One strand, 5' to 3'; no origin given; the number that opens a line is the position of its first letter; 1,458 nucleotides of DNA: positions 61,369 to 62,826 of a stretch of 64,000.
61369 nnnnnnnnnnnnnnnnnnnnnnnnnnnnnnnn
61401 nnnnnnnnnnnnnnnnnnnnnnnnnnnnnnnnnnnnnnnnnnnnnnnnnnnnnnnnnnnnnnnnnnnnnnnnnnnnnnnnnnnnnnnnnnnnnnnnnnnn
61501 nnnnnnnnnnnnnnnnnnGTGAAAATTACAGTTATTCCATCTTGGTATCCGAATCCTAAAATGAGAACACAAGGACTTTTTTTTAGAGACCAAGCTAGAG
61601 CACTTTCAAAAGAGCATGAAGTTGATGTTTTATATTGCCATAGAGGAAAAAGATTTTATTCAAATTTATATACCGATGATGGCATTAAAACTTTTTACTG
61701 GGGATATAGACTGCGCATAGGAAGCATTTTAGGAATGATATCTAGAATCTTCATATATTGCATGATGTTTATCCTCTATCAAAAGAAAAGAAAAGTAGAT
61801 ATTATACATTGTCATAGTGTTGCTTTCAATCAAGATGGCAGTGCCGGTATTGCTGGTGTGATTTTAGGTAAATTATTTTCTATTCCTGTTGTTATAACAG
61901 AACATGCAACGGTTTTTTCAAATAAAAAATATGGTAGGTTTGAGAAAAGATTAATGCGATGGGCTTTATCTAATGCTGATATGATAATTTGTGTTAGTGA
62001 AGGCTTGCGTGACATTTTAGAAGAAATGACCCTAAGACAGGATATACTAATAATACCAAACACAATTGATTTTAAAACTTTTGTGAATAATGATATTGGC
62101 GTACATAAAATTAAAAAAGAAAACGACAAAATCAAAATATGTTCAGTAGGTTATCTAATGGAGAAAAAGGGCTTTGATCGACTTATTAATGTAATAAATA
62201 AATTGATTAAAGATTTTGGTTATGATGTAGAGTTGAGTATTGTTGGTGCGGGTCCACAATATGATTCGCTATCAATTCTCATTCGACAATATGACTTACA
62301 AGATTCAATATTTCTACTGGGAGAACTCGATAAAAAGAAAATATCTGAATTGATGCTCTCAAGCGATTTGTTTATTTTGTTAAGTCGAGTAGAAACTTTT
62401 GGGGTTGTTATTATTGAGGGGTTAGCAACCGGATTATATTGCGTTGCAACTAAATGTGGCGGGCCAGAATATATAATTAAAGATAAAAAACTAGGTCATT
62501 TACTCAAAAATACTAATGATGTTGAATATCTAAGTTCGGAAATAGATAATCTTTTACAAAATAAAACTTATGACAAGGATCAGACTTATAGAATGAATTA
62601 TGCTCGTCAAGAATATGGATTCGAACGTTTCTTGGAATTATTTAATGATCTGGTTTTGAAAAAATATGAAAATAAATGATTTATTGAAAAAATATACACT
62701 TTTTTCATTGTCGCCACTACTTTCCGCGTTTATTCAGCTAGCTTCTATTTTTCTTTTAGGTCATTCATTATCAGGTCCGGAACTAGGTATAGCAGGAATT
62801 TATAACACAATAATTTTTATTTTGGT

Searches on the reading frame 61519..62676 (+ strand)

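Call 55: search_protein_families(proteins=[window:61519-62676:+], library=ncbifam, max_evalue=0.00001)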
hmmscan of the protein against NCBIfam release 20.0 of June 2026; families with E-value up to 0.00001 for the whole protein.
window:61519-62676:+ (386 aa): 32 families (the best 25 are shown)
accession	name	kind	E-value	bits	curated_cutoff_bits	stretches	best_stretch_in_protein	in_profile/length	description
TIGR03999.1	thiol_BshA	equivalog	2.4e-33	115.6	273.7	1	89-376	81-367/375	N-acetyl-alpha-D-glucosaminyl L-malate synthase BshA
NF047684.1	TeichurnBiosyTuaC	equivalog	5e-30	104.7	550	1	1-359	1-365/391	teichuronic acid biosynthesis protein TuaC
NF041876.1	EPS_EpsE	equivalog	3.8e-26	92.3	400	1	89-350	110-363/389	exopolysaccharide biosynthesis GT4 family glycosyltransferase EpsE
NF038255.1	exopoly_VpsD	equivalog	2.9e-24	85.6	300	1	149-376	153-377/381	VpsD family glycosyltransferase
TIGR03088.1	stp2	hypoth_equivalog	9.6e-22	77.5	409.05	1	79-373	69-364/374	TIGR03088 family PEP-CTERM/XrtA system glycosyltransferase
NF047880.1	glyco_SdgA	exception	1.2e-20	73.5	800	1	116-351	232-459/488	serine-aspartate repeat adhesin O-glycosyltransferase SdgA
TIGR02149.1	glgA_Coryne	subfamily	8.3e-20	71.3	302.4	1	1-353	1-360/391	glycogen synthase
NF046085.1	XrtY_assoc_Gly1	equivalog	1.6e-19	70.1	400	1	89-353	94-354/387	XrtY-associated glycosyltransferase XYAG1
TIGR04063.1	stp3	hypoth_equivalog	3.2e-19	69.1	442.05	1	90-366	90-379/397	TIGR04063 family PEP-CTERM/XrtA system glycosyltransferase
NF050063.1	ProtGlycPglJ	equivalog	6.3e-17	61.8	500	1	83-354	73-338/363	N-acetylgalactosamine-N,N'-diacetylbacillosaminyl-diphospho-undecaprenol 4-alpha-N-acetylgalactosaminyltransferase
TIGR04157.1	glyco_rSAM_CFB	subfamily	1.1e-16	60.8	400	1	149-361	166-389/406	TIGR04157 family glycosyltransferase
NF007396.0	PRK09922.1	equivalog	4.1e-16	58.8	385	1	130-382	112-358/361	lipopolysaccharide 1,6-galactosyltransferase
TIGR04005.1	wcaL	equivalog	8.1e-16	57.9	537.6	1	110-347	127-369/406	colanic acid biosynthesis glycosyltransferase WcaL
NF053513.1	Gtran_IagA_BgsA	equivalog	2.1e-15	56.6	460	1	132-358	86-310/333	LTA glycolipid anchor biosynthesis glycosyltransferase, IagA/BgsA family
NF047881.1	glyco_SdgB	exception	8e-15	54.5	800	1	157-378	278-492/496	serine-aspartate repeat adhesin O-glycosyltransferase SdgB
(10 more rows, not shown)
